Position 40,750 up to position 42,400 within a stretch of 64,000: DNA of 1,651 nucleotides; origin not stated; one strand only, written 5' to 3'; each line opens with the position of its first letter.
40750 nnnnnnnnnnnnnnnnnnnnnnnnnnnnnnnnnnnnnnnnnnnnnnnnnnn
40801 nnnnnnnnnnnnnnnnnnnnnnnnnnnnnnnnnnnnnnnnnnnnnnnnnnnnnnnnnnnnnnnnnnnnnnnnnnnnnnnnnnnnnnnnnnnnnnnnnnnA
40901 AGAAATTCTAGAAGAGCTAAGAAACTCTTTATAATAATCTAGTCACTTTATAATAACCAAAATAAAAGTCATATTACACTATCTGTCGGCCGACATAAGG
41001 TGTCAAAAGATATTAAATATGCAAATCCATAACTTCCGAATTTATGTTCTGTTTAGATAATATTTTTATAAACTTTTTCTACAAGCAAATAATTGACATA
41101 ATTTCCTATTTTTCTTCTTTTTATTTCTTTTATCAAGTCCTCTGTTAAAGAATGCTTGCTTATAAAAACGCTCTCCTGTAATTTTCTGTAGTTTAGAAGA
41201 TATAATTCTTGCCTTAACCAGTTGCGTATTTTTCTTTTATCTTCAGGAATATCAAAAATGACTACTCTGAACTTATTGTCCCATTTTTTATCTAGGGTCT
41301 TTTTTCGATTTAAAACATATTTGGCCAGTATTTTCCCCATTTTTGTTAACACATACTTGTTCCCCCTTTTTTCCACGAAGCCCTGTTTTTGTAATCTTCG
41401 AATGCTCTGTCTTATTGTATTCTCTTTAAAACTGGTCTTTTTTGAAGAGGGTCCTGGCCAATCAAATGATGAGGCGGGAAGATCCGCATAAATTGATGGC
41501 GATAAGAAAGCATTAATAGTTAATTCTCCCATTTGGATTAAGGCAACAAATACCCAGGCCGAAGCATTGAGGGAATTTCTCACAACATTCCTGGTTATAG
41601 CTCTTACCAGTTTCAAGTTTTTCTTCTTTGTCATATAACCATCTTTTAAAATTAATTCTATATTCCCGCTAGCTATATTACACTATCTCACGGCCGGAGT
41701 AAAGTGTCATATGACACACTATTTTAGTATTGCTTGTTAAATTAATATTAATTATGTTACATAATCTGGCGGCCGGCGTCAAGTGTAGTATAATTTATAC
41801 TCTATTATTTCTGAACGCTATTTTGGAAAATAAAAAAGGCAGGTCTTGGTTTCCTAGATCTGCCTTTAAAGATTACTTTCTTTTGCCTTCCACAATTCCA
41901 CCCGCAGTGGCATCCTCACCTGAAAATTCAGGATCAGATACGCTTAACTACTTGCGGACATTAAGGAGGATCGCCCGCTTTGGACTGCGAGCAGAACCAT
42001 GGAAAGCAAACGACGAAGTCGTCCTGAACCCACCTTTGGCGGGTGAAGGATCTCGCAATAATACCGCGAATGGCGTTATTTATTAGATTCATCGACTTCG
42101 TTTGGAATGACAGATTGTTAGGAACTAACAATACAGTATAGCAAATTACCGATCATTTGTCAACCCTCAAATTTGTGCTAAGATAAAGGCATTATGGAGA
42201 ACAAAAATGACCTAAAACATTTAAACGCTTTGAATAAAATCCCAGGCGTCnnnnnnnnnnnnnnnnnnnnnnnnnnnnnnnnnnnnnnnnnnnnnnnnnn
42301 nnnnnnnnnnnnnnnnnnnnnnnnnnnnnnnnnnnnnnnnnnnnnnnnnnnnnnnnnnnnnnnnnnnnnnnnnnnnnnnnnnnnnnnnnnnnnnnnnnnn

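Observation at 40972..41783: wHTH-Cas2-like fusion protein flanked by three 28-bp palindromic operator-like repeats, with no CRISPR array or other cas genes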

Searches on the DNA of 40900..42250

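Call 9: search_rna_families(source=window, start=40900, end=42250, threshold=evalue, max_evalue=10, show_alignments=2)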
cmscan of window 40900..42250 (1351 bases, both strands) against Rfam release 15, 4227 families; matches with E-value up to 10: 3.
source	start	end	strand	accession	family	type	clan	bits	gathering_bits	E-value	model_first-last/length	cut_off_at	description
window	41826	41878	+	RF04121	mir-1289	Gene; miRNA;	-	21.2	66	0.29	1-91/91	no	mir-1289 microRNA precursor family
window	40900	40927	-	RF00066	U7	Gene; snRNA;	-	15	34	3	1-28/62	3'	U7 small nuclear RNA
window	41727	41870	+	RF02601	BASRCI337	Gene; sRNA;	-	13.2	229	2.3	1-191/191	no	Brucella sRNA CI337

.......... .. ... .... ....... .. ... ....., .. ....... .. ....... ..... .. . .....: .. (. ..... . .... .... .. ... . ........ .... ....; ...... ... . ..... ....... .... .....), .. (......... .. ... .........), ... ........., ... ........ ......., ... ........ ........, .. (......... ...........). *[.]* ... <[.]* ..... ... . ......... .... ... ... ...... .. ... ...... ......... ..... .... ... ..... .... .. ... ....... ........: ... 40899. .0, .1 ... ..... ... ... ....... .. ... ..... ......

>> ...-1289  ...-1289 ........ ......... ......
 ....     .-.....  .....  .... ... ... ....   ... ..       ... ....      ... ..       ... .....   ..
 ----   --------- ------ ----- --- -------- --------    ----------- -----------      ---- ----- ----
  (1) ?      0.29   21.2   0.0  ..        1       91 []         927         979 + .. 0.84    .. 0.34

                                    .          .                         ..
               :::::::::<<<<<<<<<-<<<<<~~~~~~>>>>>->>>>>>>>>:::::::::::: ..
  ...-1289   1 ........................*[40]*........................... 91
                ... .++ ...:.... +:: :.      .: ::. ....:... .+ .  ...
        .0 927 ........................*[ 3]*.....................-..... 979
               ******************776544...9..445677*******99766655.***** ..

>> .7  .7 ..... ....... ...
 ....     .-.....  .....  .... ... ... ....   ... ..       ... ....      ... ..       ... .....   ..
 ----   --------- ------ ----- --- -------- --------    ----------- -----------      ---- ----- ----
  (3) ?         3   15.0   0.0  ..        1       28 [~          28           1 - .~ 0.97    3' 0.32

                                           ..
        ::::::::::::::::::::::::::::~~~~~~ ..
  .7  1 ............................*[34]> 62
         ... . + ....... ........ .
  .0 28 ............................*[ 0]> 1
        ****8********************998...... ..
